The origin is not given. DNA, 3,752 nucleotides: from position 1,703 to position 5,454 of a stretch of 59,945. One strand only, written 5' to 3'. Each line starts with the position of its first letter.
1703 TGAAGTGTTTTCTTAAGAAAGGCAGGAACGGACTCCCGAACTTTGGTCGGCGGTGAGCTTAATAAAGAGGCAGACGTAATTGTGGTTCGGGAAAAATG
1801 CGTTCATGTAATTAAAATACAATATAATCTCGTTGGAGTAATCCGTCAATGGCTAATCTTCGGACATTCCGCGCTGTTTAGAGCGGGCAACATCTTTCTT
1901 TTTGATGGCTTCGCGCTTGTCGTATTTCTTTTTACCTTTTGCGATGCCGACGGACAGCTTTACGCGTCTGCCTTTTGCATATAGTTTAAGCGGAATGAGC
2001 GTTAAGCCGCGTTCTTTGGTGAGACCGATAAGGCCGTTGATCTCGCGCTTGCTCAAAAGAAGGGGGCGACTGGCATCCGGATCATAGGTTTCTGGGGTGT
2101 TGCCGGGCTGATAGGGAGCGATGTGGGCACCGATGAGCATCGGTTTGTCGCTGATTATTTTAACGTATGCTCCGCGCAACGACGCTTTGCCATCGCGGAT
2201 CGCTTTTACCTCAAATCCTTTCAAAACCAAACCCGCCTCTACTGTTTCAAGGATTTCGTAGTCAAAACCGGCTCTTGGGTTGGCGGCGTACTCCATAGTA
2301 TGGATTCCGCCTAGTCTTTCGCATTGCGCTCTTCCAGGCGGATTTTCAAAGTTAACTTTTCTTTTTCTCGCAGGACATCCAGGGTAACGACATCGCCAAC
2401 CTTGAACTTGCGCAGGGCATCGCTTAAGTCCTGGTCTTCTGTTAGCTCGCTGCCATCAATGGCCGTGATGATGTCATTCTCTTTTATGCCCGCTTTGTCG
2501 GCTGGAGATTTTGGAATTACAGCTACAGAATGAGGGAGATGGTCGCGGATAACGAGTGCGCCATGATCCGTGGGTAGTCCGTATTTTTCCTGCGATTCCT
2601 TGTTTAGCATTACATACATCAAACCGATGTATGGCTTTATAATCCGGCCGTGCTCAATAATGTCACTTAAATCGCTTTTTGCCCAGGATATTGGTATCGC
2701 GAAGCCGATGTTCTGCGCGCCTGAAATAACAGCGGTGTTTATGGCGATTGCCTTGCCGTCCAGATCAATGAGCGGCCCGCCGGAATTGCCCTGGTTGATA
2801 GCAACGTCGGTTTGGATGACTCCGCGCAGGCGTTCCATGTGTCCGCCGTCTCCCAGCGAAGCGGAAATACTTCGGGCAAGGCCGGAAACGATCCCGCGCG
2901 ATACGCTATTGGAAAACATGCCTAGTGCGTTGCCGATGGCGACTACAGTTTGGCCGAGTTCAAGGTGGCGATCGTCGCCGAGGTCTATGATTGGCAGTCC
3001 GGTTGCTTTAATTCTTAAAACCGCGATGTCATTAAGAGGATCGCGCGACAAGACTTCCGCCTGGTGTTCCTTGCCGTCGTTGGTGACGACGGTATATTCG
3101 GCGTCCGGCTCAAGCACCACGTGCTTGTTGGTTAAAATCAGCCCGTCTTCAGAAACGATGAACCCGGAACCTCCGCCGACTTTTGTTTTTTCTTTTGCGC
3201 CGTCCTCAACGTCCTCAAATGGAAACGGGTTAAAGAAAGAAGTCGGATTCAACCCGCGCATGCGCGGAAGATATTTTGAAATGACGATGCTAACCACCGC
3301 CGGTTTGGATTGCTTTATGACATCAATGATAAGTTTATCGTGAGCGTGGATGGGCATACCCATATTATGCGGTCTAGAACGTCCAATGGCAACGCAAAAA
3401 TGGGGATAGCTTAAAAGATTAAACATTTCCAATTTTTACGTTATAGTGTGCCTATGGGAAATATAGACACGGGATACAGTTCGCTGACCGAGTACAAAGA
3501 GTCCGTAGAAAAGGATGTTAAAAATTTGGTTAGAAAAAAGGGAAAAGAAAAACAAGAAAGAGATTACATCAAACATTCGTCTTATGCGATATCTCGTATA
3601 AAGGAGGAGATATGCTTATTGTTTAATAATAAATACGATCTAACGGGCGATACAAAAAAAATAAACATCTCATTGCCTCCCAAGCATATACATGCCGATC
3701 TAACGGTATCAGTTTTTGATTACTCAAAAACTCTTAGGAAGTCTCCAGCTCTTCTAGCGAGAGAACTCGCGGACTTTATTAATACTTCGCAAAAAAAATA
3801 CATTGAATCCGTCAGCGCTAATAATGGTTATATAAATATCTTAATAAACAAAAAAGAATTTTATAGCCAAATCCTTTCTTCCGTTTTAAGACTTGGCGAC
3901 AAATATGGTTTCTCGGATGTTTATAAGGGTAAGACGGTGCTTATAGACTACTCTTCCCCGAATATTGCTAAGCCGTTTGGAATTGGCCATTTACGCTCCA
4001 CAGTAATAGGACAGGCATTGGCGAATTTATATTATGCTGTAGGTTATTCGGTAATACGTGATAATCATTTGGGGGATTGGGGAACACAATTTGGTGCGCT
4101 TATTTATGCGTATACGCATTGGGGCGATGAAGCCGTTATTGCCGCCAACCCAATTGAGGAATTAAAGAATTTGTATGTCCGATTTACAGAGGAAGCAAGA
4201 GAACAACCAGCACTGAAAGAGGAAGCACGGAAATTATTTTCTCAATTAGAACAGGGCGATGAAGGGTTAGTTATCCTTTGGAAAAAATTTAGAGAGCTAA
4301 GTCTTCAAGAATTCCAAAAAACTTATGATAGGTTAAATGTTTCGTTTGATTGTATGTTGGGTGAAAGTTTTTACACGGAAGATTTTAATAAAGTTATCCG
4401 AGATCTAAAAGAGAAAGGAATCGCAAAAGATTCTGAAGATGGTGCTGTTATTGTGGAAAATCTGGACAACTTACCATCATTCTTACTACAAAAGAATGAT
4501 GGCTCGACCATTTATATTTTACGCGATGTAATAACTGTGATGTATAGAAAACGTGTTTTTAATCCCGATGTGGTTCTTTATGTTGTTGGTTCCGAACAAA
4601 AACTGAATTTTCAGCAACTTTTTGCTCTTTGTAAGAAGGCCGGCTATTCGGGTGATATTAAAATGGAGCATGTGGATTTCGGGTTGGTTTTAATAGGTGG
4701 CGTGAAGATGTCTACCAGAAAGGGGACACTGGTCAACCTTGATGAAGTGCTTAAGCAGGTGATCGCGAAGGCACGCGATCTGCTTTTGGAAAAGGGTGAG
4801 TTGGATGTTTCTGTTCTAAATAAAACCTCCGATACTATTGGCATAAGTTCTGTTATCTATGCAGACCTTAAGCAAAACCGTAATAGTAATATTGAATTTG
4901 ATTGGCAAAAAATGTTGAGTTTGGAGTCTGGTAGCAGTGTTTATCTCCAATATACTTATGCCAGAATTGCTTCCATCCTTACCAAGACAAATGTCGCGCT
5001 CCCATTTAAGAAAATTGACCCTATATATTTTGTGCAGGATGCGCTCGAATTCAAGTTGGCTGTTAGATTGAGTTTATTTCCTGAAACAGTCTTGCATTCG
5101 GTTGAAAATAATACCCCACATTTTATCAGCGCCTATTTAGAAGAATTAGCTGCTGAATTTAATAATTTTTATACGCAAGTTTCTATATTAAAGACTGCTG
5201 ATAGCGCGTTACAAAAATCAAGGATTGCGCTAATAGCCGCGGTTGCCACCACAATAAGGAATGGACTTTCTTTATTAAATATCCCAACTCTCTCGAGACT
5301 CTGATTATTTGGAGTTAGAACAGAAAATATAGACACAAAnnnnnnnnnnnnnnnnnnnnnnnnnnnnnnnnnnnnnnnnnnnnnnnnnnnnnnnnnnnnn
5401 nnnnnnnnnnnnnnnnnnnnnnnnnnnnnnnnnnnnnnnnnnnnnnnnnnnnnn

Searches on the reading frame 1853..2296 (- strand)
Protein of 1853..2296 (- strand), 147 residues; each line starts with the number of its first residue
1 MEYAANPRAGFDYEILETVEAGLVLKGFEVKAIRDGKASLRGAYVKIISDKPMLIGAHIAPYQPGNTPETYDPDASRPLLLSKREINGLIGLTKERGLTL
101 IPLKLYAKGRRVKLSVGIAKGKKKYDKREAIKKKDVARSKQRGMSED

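Call 84: search_protein_families(library=pfam, proteins=[window:1853-2296:-], max_evalue=0.00001)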
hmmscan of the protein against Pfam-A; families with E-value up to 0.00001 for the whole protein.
window:1853-2296:- (147 aa): 1 family
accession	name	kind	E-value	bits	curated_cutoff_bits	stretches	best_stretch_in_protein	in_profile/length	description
PF01668.23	SmpB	-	5.1e-48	163.1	27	1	4-145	2-142/143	SmpB protein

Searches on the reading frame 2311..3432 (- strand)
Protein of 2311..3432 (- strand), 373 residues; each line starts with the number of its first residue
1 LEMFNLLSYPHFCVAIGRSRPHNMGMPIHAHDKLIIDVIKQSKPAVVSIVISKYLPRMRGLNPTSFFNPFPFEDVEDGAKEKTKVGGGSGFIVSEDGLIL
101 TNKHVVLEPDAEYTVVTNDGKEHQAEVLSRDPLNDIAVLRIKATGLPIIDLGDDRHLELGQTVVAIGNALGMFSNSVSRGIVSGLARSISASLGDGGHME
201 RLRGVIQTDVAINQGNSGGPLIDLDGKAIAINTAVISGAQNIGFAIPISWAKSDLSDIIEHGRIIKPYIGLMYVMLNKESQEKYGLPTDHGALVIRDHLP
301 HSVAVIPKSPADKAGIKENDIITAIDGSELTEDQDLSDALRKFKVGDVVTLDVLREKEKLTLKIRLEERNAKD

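Call 84: search_protein_families(library=pfam, proteins=[window:2311-3432:-], max_evalue=0.00001)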
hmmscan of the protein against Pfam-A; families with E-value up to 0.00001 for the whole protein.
window:2311-3432:- (373 aa): 4 families
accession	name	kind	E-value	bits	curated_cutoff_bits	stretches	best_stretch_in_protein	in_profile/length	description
PF13365.12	Trypsin_2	-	2.1e-32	113.3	27.6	1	88-231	1-144/144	Trypsin-like peptidase domain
PF00089.32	Trypsin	-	2.1e-16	60.8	20.6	1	89-249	28-214/220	Trypsin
PF13180.12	PDZ_2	-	3.7e-15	56.4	27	1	269-366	3-80/80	PDZ domain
PF17820.7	PDZ_6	-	1.4e-11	44.4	27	1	303-355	3-54/54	PDZ domain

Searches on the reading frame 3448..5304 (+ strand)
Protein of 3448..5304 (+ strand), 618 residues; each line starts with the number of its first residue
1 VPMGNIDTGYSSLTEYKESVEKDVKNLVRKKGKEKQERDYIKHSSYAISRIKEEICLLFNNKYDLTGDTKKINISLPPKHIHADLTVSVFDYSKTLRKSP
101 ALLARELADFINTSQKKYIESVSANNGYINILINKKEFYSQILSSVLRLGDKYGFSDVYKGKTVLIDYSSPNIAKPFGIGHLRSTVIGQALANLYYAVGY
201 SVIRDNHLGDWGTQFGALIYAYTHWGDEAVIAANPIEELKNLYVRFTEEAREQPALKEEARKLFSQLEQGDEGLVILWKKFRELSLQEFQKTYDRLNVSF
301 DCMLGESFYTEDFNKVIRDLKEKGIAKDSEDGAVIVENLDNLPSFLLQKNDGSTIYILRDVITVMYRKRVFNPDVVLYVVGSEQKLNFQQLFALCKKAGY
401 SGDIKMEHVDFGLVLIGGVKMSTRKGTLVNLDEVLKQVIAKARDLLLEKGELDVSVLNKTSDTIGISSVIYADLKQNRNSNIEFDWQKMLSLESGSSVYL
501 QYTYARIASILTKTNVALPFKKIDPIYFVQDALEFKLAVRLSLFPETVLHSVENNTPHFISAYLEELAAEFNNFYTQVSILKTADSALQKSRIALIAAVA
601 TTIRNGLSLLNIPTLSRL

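Call 84: search_protein_families(library=pfam, proteins=[window:3448-5304:+], max_evalue=0.00001)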
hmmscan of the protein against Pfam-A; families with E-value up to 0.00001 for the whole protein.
window:3448-5304:+ (618 aa): 3 families
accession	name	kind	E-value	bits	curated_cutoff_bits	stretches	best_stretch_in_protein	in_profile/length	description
PF00750.26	tRNA-synt_1d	-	4.5e-91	305.9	23.3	1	147-486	6-349/349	tRNA synthetases class I (R), catalytic domain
PF05746.21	DALR_1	-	6e-28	97.7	22.3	1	500-618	1-117/117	DALR anticodon binding domain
PF03485.21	Arg_tRNA_synt_N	-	1.6e-08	35.4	21.5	1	59-132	15-84/85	Arginyl tRNA synthetase N terminal domain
